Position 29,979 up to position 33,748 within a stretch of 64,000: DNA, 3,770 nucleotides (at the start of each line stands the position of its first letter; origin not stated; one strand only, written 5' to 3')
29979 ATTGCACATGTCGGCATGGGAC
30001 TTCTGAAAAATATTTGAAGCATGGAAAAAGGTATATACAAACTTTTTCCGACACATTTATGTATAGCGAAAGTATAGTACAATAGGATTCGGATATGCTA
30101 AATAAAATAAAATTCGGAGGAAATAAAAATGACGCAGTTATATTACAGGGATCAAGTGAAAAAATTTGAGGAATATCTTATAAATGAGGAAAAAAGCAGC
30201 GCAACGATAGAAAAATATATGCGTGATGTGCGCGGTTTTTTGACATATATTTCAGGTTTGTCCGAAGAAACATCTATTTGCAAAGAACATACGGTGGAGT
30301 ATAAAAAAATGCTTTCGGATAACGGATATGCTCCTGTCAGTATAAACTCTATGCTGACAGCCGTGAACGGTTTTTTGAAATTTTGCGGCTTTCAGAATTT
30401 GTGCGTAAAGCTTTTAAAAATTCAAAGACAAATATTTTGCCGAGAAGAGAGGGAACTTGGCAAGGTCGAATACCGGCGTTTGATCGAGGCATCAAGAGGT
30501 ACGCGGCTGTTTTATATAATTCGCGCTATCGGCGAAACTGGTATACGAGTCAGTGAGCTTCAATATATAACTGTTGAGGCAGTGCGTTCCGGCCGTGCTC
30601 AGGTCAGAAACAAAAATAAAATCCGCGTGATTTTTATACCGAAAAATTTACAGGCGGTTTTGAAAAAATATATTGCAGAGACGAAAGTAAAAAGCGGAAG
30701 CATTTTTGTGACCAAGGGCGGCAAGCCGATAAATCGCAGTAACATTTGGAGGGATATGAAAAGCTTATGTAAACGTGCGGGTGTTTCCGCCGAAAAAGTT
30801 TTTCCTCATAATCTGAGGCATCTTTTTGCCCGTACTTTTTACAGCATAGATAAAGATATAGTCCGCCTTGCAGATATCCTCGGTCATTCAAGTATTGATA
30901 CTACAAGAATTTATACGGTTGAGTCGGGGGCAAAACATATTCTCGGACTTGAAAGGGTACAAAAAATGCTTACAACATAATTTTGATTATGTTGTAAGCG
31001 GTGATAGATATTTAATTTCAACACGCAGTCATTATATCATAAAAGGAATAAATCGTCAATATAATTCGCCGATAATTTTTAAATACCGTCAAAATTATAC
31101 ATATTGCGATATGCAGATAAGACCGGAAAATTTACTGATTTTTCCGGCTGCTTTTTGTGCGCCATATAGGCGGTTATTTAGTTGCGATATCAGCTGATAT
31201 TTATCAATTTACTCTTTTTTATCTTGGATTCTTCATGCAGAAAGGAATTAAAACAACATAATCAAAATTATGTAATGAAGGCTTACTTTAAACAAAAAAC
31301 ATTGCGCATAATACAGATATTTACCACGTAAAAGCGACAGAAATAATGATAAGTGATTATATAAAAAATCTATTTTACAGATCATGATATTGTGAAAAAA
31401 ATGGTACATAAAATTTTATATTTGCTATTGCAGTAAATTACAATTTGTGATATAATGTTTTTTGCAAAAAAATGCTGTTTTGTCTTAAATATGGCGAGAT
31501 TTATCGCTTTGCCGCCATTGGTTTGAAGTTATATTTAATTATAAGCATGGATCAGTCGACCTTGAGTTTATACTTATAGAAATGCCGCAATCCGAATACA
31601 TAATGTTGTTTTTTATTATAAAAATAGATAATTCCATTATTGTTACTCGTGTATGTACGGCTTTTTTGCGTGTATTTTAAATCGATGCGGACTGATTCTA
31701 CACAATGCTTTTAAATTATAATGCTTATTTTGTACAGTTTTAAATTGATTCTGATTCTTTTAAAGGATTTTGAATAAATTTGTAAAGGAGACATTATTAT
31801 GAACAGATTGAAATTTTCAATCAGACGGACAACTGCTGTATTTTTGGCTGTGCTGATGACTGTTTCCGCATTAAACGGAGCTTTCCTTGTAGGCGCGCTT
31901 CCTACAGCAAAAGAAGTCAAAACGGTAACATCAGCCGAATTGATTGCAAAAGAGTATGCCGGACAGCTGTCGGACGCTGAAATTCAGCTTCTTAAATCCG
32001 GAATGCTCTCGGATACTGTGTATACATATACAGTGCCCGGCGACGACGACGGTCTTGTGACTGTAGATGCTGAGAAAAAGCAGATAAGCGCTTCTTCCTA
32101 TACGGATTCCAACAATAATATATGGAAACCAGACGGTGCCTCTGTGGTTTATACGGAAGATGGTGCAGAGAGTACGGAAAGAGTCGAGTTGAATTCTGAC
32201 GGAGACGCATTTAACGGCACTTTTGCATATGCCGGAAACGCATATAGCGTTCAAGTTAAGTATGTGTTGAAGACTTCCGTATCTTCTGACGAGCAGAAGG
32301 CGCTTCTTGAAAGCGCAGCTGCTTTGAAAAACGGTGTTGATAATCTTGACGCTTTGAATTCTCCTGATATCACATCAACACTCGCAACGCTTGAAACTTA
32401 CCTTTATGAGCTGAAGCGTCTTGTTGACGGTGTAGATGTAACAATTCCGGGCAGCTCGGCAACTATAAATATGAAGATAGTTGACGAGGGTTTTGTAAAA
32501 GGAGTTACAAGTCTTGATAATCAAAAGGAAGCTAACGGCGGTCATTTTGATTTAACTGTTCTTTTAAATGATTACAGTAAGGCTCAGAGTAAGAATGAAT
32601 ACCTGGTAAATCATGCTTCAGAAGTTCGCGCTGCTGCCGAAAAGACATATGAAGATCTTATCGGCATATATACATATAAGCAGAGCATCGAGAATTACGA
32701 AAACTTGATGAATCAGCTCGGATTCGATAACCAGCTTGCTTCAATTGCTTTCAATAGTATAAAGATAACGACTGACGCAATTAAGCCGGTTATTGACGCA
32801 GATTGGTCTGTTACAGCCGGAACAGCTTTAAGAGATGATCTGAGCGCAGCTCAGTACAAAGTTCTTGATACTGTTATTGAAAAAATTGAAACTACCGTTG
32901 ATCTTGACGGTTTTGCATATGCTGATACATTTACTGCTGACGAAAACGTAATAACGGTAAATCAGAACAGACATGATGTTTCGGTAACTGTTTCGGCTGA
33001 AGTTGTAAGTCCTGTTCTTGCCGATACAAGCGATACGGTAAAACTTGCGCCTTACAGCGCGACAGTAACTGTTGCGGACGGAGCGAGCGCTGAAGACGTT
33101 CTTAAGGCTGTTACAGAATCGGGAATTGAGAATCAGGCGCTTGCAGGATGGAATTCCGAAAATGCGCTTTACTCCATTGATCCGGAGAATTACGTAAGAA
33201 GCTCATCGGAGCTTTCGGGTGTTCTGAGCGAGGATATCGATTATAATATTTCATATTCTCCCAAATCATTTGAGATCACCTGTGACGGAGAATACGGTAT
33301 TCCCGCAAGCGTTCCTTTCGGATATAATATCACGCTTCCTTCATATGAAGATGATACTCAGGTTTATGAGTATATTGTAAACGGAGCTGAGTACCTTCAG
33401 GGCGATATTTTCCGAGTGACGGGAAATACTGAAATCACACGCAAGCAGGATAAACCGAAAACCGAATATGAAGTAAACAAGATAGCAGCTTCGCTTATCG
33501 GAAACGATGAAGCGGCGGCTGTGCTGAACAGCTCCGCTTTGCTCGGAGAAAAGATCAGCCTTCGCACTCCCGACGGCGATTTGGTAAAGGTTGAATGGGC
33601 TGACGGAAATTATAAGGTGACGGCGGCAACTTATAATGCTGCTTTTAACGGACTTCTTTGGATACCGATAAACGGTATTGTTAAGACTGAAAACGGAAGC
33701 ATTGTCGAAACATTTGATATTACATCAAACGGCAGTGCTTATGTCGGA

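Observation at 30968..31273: Candidate invertible promoter switch between a tyrosine recombinase gene and the 2524-aa surface protein gene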

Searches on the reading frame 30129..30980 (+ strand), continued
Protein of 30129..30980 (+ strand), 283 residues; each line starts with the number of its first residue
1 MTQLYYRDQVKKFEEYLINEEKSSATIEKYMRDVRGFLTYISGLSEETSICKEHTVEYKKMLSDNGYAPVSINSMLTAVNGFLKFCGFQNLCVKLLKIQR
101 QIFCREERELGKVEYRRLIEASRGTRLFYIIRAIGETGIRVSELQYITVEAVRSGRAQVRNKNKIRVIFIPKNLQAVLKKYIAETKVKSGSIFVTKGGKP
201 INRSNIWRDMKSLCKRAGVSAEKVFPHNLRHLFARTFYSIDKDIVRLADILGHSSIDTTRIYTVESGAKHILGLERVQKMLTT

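Call 73: search_protein_families(library=pfam, proteins=[L123:4202-4501:+, L123:4553-5764:+, L127:4218-5246:+, L127:5292-6587:+], max_evalue=0.001)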
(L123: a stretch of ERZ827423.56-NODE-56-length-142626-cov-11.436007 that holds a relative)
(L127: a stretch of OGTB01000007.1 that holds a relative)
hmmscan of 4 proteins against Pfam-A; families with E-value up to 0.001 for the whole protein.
L123:4202-4501:+ (100 aa): 1 family
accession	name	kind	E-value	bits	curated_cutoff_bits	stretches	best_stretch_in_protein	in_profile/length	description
PF20735.2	Lambda_ea8_5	-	0.00081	20.4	27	0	24-100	9-86/90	Bacteriophage lambda ea8.5-related domain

L123:4553-5764:+ (404 aa): 0 families

L127:4218-5246:+ (343 aa): 1 family
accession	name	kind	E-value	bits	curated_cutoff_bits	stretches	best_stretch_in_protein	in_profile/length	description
PF14253.11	AbiH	-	1e-37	131.1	30.9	1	4-299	1-253/260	Bacteriophage abortive infection AbiH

L127:5292-6587:+ (432 aa): 0 families

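Call 81: find_encoding_contigs(protein=P0083, flank=1500, max_places=10)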
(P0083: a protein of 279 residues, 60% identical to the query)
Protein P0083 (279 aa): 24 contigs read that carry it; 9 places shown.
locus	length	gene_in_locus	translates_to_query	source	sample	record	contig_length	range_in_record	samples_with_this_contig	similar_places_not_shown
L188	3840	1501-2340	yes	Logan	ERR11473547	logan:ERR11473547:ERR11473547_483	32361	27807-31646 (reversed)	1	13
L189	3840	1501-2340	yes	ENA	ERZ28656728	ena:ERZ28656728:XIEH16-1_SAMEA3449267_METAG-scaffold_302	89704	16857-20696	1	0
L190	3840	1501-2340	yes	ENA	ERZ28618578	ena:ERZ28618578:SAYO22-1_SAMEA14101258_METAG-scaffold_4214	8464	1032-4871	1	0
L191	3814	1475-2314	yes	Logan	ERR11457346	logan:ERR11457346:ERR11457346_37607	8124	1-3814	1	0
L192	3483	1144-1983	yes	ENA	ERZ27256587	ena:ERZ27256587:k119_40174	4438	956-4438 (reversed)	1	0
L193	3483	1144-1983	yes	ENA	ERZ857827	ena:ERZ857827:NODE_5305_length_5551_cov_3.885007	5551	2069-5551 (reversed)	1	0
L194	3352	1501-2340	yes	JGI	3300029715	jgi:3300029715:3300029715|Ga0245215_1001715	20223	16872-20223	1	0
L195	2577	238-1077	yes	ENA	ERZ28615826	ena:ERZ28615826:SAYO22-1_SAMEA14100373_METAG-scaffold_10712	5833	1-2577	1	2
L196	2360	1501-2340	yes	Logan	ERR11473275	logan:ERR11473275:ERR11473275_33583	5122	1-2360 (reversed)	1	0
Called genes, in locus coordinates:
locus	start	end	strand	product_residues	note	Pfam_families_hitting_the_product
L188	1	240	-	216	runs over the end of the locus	PF10263:SprT-like (weak)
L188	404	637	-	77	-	-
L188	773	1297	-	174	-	-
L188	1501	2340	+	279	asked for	PF02899:Phage_int_SAM_1 (weak), PF00589:Phage_integrase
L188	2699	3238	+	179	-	PF10502:Peptidase_S26 (weak)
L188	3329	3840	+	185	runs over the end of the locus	PF12389:Peptidase_M73 (weak)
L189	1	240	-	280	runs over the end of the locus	PF10263:SprT-like (weak)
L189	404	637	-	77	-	-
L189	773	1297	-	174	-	-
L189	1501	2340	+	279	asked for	PF02899:Phage_int_SAM_1 (weak), PF00589:Phage_integrase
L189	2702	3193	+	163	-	PF10502:Peptidase_S26 (weak)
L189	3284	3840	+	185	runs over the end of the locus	PF12389:Peptidase_M73 (weak)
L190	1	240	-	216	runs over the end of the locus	PF10263:SprT-like (weak)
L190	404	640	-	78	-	-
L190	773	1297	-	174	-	-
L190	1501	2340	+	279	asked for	PF02899:Phage_int_SAM_1 (weak), PF00589:Phage_integrase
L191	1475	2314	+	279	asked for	PF02899:Phage_int_SAM_1 (weak), PF00589:Phage_integrase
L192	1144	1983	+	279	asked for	PF02899:Phage_int_SAM_1 (weak), PF00589:Phage_integrase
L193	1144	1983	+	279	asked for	PF02899:Phage_int_SAM_1 (weak), PF00589:Phage_integrase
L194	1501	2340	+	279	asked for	PF02899:Phage_int_SAM_1 (weak), PF00589:Phage_integrase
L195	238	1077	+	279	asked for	PF02899:Phage_int_SAM_1 (weak), PF00589:Phage_integrase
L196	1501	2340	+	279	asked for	PF02899:Phage_int_SAM_1 (weak), PF00589:Phage_integrase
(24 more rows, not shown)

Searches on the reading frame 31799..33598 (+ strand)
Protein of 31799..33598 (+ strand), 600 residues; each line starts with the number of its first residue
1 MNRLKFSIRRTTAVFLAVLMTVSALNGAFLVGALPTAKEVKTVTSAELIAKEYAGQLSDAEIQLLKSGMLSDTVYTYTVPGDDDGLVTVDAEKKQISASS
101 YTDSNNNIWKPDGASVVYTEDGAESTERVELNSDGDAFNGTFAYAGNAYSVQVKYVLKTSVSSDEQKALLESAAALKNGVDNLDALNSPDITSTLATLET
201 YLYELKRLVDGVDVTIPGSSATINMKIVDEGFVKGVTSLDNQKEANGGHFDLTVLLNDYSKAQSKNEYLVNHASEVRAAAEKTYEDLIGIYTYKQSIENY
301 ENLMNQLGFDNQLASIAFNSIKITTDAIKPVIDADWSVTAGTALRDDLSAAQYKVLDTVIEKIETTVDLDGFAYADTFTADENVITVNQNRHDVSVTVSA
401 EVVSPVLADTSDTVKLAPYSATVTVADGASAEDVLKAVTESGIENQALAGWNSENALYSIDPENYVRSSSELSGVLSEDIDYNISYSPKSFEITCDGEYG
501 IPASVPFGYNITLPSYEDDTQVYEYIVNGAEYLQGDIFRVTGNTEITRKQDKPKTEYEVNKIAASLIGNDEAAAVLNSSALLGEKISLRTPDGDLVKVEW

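Call 40: search_protein_families(library=pfam, proteins=[window:31799-33598:+], max_evalue=5)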
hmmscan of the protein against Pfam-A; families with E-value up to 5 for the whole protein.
window:31799-33598:+ (600 aa): 1 family
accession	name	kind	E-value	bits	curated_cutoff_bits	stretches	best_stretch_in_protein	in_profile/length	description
PF19304.4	PGDH_inter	-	0.16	12.5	27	0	208-238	23-53/119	D-3-phosphoglycerate dehydrogenase intervening domain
